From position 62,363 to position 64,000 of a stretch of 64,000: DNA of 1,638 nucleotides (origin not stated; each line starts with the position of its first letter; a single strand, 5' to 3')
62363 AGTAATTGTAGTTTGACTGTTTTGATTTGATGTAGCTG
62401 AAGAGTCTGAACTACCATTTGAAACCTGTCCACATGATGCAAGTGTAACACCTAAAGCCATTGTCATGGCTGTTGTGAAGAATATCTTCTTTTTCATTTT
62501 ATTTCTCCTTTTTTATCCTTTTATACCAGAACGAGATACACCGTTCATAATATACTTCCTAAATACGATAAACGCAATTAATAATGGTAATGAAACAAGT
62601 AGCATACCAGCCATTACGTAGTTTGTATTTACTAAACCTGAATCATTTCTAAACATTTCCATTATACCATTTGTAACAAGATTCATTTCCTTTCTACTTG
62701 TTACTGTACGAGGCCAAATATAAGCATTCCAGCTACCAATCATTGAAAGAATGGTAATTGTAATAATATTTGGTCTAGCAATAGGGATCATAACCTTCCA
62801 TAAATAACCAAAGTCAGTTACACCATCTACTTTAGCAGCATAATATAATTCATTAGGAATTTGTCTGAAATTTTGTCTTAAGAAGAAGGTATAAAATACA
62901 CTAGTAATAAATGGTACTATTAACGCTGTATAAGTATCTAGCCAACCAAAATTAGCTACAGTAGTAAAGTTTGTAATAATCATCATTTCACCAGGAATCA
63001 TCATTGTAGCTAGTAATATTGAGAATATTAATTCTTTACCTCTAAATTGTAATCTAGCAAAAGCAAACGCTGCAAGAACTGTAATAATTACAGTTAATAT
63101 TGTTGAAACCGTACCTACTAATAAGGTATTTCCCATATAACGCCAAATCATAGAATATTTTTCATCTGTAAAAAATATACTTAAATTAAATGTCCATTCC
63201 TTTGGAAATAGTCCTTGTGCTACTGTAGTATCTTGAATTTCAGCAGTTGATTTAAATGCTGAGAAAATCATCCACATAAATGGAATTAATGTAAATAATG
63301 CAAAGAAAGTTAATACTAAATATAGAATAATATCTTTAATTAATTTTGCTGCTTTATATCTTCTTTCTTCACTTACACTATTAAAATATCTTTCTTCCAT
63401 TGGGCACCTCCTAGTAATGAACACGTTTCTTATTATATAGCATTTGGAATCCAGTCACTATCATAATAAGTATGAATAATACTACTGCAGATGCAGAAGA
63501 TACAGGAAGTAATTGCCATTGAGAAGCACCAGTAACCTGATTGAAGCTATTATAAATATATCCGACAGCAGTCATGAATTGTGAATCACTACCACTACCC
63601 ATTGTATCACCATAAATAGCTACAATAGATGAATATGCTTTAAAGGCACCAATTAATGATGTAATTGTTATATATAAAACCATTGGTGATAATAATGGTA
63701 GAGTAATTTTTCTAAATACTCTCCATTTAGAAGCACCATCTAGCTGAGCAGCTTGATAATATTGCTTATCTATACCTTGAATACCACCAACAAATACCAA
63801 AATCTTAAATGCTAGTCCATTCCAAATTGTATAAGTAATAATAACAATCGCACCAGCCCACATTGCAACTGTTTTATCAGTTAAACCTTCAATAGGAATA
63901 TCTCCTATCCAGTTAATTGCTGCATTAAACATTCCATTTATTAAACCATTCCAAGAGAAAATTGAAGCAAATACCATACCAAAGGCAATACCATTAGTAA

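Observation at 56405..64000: One operon links a surface SNase nuclease and a multi-OB-fold lipoprotein to a CUT1 ABC importer: candidate extracellular nucleic-acid capture, digestion and uptake system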

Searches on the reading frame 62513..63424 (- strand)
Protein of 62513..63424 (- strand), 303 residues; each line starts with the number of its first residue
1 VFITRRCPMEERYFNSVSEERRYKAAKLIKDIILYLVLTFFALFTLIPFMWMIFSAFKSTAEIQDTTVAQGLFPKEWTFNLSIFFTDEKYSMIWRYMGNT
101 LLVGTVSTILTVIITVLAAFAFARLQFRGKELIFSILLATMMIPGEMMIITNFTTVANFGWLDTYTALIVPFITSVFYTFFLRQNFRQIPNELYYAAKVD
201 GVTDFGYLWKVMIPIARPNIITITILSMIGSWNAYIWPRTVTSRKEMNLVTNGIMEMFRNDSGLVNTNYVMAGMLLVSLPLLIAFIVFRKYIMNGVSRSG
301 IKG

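Call 3: search_protein_families(library=pfam, proteins=[window:62513-63424:-], max_evalue=0.1)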
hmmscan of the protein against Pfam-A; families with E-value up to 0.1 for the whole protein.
window:62513-63424:- (303 aa): 2 families
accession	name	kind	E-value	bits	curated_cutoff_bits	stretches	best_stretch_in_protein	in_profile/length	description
PF00528.27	BPD_transp_1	-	1.5e-16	61.1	26.4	1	116-293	6-179/184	Binding-protein-dependent transport system inner membrane component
PF07280.16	Ac110_PIF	-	0.097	12.9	25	1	168-195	3-30/43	Per os infectivity factor AC110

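Call 4: search_protein_families(library=ncbifam, proteins=[window:62513-63424:-], max_evalue=0.1)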
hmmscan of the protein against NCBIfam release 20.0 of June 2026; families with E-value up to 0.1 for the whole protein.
window:62513-63424:- (303 aa): 16 families
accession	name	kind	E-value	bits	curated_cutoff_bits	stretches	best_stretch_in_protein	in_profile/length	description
NF008210.0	PRK10973.1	equivalog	1.9e-30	106.5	297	1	88-296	68-276/281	sn-glycerol-3-phosphate ABC transporter permease UgpE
NF040932.1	ABC_arch_GlcU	equivalog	3.4e-24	85.9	340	1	31-297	2-265/272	glucose ABC transporter permease GlcU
NF008231.0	PRK10998.1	equivalog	1.3e-18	67.6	261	1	29-303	11-296/296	maltose ABC transporter permease MalG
TIGR01581.1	Mo_ABC_porter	hypoth_equivalog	1.6e-10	40.9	210.3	1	100-229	26-169/225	ABC transporter permease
NF007047.0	PRK09500.1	equivalog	3.6e-09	36.6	326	1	41-284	14-247/257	spermidine/putrescine ABC transporter permease PotC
NF040839.1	tungstate_WtpB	equivalog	4.8e-08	33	340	1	91-287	40-246/251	tungstate ABC transporter permease WtpB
TIGR03262.1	PhnU2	equivalog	4.3e-07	29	593.25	2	168-279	416-522/546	putative 2-aminoethylphosphonate ABC transporter permease subunit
TIGR02141.1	modB_ABC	equivalog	2.6e-06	27.2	182.6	1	100-227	3-144/208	molybdate ABC transporter permease subunit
NF006954.0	PRK09433.1-5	equivalog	2e-05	23.5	821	1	73-167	27-118/530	thiamine/thiamine pyrophosphate ABC transporter permease ThiP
NF006952.0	PRK09433.1-3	equivalog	3.2e-05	22.9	679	1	71-168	35-129/534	thiamine/thiamine pyrophosphate ABC transporter permease ThiP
TIGR02138.1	phosphate_pstC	equivalog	0.00026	20.1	196.45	1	168-228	162-217/296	phosphate ABC transporter permease subunit PstC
NF006939.0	PRK09421.1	equivalog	0.00041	19.8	262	1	94-227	9-157/230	molybdate ABC transporter permease subunit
TIGR00969.1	3a0106s02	subfamily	0.00082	18.9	240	0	98-228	64-208/272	sulfate ABC transporter permease subunit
TIGR01097.1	PhnE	equivalog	0.0037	16.8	216.7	1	33-227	9-191/252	phosphonate ABC transporter, permease protein PhnE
NF043073.1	MMSYN1_0195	equivalog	0.024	12.8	1250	1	42-236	14-200/1021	spermidine/putrescine ABC transporter permease/substrate-binding protein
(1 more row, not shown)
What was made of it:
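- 62513..63400 (-): ABC permease 2 (UgpE/MalG-like), 295 aa from the ATG at 63400, preceded by an AGGAGG ribosome-binding site. BPD_transp_1 E 1.5e-16, UgpE model E 2e-30 (calls 3, 4).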

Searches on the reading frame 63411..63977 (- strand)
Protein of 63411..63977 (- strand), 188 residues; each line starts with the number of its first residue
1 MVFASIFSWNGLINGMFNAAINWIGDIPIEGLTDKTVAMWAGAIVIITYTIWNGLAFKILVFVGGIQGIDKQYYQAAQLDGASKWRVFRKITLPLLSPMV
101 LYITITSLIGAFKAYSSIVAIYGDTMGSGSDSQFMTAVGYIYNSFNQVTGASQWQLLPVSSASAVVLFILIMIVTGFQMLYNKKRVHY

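Call 3: search_protein_families(library=pfam, proteins=[window:63411-63977:-], max_evalue=0.1)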
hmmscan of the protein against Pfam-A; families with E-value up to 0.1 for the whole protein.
window:63411-63977:- (188 aa): 1 family
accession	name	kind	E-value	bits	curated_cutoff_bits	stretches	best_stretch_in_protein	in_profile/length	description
PF00528.27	BPD_transp_1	-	6.1e-15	55.9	26.4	1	42-186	52-182/184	Binding-protein-dependent transport system inner membrane component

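Call 4: search_protein_families(library=ncbifam, proteins=[window:63411-63977:-], max_evalue=0.1)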
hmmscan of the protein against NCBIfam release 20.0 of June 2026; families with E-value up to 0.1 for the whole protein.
window:63411-63977:- (188 aa): 24 families
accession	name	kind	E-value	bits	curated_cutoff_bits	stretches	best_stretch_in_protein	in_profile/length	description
NF007852.0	PRK10561.1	equivalog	7.5e-14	52.3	335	1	44-188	159-294/295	sn-glycerol-3-phosphate ABC transporter permease UgpA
NF008232.0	PRK10999.1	equivalog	2.5e-09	36.4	392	1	3-175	336-508/520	maltose ABC transporter permease MalF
NF008231.0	PRK10998.1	equivalog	1.9e-08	34.2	261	1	45-116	162-231/296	maltose ABC transporter permease MalG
NF040931.1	ABC_arch_GlcT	equivalog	8.1e-08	32.2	360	1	32-184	136-274/278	glucose ABC transporter permease GlcT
TIGR00969.1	3a0106s02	subfamily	1.4e-07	31.3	240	1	46-172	146-267/272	sulfate ABC transporter permease subunit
TIGR01581.1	Mo_ABC_porter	hypoth_equivalog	1.8e-07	30.9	210.3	1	43-117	103-177/225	ABC transporter permease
NF040932.1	ABC_arch_GlcU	equivalog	7.8e-07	29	340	1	60-146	150-239/272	glucose ABC transporter permease GlcU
NF006939.0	PRK09421.1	equivalog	1.9e-06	27.4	262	1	62-117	112-167/230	molybdate ABC transporter permease subunit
NF007044.0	PRK09497.1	equivalog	2.1e-06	27.4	348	1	14-162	127-258/285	spermidine/putrescine ABC transporter permease PotB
NF040733.1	ABC_perm_U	equivalog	5.3e-06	26.1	295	1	12-102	88-179/251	ABC transporter permease subunit SaoP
NF008208.0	PRK10971.1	equivalog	5.6e-06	26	415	1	22-126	123-223/277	sulfate/thiosulfate ABC transporter permease CysT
TIGR02139.1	permease_CysT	equivalog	8.5e-06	25.5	246.1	1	44-125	133-214/265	sulfate ABC transporter permease subunit CysT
NF008620.0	PRK11602.1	equivalog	1.5e-05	24.3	442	1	12-129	119-236/291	sulfate/thiosulfate ABC transporter permease CysW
TIGR02141.1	modB_ABC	equivalog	1.7e-05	24.5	182.6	1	54-147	91-179/208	molybdate ABC transporter permease subunit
TIGR03262.1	PhnU2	equivalog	3.8e-05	22.5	593.25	1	42-101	132-191/546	putative 2-aminoethylphosphonate ABC transporter permease subunit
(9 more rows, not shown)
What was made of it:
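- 63411..64000 (-): ABC permease 1 (UgpA/MalF-like), C-terminal ~196 aa. The gene (328 aa) starts beyond the window end. BPD_transp_1 E 6e-15, best NCBIfam UgpA (calls 3, 4).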
